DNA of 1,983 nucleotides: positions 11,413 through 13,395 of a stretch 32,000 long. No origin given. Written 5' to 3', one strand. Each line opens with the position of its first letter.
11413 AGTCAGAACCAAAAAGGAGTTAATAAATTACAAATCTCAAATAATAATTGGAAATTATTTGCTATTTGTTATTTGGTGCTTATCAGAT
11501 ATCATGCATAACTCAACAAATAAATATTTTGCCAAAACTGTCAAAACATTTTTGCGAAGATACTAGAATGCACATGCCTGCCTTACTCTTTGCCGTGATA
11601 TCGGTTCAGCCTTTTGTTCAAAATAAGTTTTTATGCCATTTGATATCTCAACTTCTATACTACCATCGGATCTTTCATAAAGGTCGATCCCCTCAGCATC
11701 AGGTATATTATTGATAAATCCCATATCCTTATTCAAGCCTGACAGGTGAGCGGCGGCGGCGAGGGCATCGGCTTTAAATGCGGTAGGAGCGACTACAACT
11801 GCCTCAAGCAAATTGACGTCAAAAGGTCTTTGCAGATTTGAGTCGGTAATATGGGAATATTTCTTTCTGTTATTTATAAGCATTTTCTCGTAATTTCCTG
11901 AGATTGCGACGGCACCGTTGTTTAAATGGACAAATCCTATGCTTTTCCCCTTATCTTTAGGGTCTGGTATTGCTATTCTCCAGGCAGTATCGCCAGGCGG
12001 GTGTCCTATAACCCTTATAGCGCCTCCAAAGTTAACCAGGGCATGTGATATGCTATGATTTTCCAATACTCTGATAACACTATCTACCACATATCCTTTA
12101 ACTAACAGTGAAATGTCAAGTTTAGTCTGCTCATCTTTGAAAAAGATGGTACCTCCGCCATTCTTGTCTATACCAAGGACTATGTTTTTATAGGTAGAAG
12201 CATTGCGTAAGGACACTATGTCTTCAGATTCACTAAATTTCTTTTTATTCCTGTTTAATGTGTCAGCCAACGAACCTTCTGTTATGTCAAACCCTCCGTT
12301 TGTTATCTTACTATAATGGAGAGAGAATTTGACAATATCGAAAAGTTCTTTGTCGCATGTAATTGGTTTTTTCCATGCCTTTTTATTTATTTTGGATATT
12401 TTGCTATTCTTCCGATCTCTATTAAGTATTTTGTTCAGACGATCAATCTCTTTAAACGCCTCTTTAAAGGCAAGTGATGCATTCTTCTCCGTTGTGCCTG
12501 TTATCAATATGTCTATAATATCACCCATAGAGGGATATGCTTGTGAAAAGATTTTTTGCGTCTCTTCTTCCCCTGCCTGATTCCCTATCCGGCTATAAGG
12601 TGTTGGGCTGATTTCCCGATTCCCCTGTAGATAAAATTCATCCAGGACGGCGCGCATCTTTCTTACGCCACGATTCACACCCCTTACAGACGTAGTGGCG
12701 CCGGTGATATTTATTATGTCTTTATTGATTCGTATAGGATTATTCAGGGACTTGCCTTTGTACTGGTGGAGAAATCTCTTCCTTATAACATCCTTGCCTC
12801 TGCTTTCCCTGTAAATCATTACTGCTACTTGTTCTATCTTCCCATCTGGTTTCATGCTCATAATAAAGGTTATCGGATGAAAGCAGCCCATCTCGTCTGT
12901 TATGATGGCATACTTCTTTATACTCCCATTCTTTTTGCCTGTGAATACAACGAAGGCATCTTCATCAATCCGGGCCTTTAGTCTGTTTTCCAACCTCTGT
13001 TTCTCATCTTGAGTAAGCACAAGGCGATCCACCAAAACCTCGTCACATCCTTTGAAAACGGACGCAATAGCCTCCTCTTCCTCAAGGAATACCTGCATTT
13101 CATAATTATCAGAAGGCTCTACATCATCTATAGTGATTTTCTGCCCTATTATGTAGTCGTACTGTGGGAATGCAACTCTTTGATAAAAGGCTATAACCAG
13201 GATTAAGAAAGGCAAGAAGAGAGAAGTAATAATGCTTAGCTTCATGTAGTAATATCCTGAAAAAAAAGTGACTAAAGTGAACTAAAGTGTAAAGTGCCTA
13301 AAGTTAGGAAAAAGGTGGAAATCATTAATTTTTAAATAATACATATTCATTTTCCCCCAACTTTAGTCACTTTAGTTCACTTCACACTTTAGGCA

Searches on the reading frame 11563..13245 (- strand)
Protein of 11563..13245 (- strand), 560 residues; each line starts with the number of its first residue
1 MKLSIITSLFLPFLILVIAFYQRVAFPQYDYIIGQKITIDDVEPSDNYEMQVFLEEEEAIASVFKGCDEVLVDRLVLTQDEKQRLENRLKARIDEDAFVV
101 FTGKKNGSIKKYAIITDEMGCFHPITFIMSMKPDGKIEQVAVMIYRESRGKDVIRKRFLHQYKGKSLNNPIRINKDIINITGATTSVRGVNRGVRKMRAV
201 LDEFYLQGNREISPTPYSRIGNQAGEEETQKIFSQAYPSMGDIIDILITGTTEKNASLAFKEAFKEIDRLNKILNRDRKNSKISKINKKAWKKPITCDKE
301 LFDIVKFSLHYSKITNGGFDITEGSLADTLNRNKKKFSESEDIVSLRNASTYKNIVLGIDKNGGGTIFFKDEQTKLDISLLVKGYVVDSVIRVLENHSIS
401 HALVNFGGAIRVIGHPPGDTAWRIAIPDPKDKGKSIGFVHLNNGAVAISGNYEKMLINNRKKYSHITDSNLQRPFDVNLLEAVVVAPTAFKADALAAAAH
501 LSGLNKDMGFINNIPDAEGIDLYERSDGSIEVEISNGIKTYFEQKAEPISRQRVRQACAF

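Call 59: search_protein_families(library=pfam, proteins=[window:11563-13245:-], max_evalue=0.0001)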
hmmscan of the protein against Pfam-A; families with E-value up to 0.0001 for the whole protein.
window:11563-13245:- (560 aa): 2 families
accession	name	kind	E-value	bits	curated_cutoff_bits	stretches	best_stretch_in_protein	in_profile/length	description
PF02424.20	ApbE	-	2.6e-57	194.8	25.6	1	240-515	1-259/266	ApbE family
PF04205.19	FMN_bind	-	3.6e-06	27.9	22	1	124-196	5-74/77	FMN-binding domain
